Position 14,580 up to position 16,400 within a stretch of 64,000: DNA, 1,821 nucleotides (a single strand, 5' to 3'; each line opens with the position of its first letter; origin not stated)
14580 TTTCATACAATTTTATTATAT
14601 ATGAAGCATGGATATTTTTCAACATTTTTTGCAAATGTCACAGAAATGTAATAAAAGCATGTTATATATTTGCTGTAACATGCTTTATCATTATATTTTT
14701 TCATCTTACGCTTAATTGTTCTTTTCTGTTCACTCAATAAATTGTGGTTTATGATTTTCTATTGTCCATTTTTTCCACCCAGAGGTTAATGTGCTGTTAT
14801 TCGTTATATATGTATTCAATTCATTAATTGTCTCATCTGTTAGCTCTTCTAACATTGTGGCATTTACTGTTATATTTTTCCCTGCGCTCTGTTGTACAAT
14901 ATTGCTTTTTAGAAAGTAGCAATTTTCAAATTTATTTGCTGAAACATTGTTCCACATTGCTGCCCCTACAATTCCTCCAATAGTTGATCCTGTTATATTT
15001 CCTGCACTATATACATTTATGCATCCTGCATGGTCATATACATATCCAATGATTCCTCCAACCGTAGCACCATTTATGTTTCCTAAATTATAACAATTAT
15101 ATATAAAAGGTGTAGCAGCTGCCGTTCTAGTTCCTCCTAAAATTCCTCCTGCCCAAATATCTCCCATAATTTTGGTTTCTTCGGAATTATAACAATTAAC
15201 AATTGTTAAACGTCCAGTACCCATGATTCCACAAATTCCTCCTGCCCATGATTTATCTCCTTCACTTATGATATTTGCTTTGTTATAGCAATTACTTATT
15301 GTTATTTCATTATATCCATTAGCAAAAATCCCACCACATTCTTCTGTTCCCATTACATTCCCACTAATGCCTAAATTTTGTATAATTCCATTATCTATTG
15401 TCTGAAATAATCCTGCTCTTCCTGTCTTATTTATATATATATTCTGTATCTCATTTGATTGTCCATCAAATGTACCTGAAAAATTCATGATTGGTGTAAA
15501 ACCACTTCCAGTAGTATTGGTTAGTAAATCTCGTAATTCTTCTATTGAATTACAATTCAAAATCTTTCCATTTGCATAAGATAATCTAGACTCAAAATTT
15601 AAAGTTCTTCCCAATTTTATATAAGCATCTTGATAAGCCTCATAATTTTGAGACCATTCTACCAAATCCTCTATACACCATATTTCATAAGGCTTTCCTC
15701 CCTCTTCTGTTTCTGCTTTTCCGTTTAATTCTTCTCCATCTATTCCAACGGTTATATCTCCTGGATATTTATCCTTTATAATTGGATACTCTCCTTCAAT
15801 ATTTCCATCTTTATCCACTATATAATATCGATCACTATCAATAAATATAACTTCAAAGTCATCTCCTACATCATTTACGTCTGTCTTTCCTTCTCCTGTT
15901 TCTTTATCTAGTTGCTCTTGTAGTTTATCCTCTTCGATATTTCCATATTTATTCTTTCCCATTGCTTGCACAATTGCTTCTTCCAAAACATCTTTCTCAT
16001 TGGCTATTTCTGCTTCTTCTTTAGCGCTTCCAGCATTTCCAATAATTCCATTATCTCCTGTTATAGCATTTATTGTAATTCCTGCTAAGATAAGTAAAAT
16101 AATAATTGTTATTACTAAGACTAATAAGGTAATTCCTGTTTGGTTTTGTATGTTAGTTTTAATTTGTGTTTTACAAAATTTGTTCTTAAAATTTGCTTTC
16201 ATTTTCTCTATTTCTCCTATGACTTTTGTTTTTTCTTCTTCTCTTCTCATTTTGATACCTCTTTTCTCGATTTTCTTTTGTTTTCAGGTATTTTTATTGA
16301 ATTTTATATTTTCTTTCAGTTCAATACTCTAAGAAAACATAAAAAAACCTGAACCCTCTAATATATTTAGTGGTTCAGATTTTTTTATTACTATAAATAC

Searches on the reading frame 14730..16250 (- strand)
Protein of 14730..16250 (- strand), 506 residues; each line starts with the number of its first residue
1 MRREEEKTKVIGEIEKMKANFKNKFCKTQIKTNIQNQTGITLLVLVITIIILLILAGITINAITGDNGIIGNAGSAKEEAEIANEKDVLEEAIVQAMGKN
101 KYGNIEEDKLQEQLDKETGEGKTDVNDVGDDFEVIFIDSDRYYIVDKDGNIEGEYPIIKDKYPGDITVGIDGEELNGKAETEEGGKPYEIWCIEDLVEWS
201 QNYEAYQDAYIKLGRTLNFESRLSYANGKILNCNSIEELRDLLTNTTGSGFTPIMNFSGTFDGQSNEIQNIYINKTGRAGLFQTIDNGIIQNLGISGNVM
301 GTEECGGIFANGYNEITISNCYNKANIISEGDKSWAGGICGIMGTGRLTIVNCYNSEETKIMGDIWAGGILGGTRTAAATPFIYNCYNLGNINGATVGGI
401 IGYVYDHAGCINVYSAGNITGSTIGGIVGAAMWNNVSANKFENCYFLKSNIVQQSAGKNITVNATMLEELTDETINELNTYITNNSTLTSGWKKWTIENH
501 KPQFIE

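Call 7: search_protein_families(library=pfam, proteins=[window:14730-16250:-])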
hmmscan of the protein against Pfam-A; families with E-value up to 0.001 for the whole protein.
window:14730-16250:- (506 aa): 0 families

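Call 18: find_encoding_contigs(protein=window:14730-16250:-, flank=3000, max_places=10)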
Protein window:14730-16250:- (506 aa): 3 contigs read that carry it; 2 places shown.
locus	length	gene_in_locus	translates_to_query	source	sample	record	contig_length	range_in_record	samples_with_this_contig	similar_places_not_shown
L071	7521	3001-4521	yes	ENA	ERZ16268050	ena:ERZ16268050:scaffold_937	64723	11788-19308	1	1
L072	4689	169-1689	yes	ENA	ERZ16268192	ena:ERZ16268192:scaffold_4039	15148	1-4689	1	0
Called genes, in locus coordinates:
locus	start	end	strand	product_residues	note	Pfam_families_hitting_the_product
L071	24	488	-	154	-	PF02367:TsaE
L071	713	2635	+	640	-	PF00005:ABC_tran, PF01580:FtsK_SpoIIIE (faint), PF02463:SMC_N, PF03193:RsgA_GTPase (faint), PF13476:AAA_23 (faint), PF12848:ABC_tran_Xtn, PF00005:ABC_tran, PF16326:ABC_tran_CTD, +7 more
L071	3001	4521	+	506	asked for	-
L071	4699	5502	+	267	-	-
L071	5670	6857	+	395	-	-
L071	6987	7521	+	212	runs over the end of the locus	PF01944:SpoIIM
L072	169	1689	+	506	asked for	-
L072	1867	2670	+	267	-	-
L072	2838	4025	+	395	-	PF13263:PHP_C (faint)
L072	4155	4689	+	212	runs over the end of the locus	PF01944:SpoIIM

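Call 27: search_protein_families(library=ncbifam, proteins=[window:14730-16250:-], max_evalue=0.0001)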
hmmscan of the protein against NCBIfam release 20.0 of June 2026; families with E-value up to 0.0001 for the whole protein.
window:14730-16250:- (506 aa): 0 families
